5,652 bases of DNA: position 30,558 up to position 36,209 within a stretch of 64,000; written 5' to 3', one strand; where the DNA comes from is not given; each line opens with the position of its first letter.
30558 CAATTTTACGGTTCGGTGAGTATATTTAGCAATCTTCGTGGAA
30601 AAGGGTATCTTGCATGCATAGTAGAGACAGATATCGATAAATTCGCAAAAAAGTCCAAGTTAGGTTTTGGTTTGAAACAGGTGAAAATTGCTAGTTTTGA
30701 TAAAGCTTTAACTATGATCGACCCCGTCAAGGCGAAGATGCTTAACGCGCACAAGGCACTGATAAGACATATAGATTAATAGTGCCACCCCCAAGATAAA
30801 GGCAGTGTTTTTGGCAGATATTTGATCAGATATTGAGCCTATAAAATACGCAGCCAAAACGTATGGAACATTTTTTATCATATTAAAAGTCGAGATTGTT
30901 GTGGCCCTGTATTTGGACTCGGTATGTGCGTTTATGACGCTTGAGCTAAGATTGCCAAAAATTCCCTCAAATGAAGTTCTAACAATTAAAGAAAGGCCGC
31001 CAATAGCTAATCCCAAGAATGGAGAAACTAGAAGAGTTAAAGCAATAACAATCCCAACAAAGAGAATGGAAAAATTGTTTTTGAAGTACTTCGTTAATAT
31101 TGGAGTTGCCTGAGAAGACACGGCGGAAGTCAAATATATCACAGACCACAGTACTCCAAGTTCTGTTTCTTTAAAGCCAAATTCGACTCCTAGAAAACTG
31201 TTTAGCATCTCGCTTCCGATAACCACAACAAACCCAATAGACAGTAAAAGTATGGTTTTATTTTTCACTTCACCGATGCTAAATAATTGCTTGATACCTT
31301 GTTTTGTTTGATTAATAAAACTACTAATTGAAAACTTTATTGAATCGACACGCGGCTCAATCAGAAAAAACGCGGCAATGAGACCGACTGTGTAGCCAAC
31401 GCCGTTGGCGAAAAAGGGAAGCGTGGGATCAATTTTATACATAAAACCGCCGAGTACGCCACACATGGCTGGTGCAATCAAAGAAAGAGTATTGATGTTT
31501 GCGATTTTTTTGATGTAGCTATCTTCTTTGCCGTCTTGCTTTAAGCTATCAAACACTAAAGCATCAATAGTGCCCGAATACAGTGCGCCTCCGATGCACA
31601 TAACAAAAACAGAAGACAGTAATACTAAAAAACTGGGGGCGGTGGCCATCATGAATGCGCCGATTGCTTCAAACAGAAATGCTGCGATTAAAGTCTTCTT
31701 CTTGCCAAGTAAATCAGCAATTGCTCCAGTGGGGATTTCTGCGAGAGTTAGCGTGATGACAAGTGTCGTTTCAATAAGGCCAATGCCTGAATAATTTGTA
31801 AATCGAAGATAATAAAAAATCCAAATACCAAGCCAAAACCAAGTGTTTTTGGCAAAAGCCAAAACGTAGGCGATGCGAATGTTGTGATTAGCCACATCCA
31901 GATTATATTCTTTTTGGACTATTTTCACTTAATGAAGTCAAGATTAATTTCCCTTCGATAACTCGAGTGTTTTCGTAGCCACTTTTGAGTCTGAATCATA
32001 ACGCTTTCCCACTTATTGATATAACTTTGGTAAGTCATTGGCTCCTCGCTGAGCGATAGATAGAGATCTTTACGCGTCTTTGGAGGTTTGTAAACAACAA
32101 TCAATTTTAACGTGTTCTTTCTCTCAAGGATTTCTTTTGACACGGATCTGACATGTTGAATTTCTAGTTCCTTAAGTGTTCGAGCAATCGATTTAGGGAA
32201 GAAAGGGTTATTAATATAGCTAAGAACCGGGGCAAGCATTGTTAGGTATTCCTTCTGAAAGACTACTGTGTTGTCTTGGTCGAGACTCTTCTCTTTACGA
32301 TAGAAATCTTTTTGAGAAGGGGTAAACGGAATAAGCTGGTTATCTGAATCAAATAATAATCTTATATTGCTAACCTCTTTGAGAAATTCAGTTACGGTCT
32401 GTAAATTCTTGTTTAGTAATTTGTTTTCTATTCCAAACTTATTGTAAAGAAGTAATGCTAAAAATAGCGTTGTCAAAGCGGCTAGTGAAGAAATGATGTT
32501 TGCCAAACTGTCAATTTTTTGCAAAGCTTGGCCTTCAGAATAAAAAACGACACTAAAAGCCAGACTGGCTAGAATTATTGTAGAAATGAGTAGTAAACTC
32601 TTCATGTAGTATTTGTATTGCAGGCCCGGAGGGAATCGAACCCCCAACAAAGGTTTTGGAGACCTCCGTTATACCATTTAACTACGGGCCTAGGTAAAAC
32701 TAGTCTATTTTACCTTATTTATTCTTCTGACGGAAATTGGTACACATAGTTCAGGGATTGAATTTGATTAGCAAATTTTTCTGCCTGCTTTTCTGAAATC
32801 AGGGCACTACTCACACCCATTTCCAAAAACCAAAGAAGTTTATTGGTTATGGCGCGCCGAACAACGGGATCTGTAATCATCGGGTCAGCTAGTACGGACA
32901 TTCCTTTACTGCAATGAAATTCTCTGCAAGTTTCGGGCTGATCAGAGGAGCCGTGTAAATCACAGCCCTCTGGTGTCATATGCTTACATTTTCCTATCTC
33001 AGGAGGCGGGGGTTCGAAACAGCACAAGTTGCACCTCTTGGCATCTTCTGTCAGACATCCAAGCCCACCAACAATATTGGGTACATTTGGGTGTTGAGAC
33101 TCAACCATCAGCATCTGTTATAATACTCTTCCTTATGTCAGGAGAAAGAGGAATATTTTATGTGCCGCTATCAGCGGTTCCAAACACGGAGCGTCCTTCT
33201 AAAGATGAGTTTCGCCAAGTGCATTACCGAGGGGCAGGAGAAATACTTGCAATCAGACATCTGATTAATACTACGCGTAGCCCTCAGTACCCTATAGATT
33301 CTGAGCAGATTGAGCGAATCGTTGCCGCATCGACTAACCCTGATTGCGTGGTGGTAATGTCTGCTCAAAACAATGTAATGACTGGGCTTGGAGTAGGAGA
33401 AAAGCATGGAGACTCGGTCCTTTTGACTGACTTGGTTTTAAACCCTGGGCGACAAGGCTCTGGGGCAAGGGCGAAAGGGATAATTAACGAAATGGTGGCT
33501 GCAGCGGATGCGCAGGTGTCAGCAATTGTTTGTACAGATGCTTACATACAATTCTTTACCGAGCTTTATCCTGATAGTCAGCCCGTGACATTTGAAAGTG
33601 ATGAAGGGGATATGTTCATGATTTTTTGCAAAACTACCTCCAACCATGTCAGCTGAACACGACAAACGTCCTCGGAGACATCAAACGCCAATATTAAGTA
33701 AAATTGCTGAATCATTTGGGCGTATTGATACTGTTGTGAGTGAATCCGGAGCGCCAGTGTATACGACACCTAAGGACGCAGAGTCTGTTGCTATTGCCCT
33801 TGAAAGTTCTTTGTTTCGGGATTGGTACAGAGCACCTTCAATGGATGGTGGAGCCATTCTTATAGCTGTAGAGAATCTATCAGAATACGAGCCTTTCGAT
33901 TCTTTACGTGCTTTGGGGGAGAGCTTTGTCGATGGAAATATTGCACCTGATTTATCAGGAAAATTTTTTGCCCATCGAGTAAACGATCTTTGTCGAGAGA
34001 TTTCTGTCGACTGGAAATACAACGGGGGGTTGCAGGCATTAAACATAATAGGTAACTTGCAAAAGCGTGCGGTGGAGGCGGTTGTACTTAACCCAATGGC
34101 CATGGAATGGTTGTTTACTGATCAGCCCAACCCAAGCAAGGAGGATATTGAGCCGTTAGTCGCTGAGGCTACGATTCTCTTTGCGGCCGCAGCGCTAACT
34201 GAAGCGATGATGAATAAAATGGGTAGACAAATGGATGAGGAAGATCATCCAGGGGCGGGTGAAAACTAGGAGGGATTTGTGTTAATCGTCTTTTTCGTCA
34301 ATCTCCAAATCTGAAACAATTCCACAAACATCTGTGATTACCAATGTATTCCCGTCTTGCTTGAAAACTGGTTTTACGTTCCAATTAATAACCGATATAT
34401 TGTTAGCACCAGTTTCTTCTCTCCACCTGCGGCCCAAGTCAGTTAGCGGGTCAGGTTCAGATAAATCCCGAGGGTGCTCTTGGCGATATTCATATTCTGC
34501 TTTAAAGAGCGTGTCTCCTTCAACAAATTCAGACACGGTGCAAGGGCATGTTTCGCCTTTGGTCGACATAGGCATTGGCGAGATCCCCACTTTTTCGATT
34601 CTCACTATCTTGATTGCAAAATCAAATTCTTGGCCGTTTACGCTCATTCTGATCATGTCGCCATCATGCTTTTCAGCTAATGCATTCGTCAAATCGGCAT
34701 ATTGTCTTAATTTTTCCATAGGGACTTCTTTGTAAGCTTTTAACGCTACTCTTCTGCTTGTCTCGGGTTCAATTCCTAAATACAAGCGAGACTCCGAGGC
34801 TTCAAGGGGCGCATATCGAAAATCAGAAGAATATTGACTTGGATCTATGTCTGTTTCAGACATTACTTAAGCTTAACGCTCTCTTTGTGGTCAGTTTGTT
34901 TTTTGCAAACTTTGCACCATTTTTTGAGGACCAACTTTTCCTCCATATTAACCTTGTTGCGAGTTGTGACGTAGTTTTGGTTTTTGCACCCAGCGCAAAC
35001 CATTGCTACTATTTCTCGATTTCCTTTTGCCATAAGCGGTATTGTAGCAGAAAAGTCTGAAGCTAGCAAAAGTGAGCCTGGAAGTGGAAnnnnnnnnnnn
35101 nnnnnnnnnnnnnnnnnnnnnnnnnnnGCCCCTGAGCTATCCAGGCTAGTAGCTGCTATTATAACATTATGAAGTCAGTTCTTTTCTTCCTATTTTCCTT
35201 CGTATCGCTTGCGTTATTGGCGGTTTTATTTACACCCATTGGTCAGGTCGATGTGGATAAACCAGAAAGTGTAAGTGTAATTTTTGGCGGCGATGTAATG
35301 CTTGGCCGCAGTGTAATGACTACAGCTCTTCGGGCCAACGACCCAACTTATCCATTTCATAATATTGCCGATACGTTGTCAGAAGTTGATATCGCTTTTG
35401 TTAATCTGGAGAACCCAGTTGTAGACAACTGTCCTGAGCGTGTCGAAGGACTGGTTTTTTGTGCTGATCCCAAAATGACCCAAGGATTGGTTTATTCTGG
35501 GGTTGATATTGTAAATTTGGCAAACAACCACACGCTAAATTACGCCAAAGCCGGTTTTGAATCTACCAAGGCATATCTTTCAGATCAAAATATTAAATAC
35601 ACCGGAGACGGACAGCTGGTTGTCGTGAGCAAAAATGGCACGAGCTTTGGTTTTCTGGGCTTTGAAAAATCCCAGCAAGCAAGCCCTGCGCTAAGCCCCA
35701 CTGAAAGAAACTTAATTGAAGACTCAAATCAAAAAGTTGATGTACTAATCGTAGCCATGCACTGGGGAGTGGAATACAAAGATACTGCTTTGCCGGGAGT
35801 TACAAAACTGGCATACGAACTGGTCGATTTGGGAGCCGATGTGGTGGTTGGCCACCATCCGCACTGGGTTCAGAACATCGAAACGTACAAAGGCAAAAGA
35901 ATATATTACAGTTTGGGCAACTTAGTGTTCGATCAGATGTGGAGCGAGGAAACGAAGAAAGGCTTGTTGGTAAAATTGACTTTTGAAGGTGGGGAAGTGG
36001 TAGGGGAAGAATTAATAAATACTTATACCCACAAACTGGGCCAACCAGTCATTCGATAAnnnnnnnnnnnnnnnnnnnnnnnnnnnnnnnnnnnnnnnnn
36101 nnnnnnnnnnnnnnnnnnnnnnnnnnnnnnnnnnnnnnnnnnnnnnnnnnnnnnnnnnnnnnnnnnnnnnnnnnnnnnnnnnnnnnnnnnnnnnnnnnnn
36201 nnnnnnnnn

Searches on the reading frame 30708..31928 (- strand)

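Call 12: search_protein_families(library=pfam, proteins=[window:30708-31928:-], max_evalue=0.001)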
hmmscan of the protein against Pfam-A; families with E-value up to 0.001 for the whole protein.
window:30708-31928:- (406 aa): 2 families
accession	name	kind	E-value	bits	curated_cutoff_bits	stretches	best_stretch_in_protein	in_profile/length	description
PF07690.21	MFS_1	-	4.2e-21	75.7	33.4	1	20-359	4-346/347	Major Facilitator Superfamily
PF05977.19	MFS_3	-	1.2e-06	27.7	27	1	51-394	49-394/524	Transmembrane secretion effector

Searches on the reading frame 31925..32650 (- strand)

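Call 13: search_protein_families(library=pfam, proteins=[window:31925-32650:-], max_evalue=0.001)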
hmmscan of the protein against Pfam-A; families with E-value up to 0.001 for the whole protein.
window:31925-32650:- (241 aa): 0 families

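Call 60: search_protein_families(library=pfam, proteins=[window:31925-32650:-], max_evalue=1)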
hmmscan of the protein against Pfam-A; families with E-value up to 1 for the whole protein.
window:31925-32650:- (241 aa): 1 family
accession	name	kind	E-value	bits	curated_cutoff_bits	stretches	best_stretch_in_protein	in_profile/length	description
PF16674.11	UCH_N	-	0.22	11.8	25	1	166-219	21-74/105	N-terminal of ubiquitin carboxyl-terminal hydrolase 37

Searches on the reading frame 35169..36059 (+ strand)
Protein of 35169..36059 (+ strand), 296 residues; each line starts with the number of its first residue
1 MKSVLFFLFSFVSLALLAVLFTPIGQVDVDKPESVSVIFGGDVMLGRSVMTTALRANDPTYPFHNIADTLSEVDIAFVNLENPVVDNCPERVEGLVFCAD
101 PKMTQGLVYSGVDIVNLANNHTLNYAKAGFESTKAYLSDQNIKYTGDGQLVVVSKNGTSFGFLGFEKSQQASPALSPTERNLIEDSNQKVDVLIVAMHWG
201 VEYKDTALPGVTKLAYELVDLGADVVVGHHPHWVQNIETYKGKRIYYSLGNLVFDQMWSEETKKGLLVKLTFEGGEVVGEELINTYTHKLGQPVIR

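Call 13: search_protein_families(library=pfam, proteins=[window:35169-36059:+], max_evalue=0.001)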
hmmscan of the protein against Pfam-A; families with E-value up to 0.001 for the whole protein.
window:35169-36059:+ (296 aa): 1 family
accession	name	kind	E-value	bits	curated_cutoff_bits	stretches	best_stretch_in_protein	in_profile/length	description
PF09587.15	PGA_cap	-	8.2e-55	186.5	27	1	37-256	2-255/255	Bacterial capsule synthesis protein PGA_cap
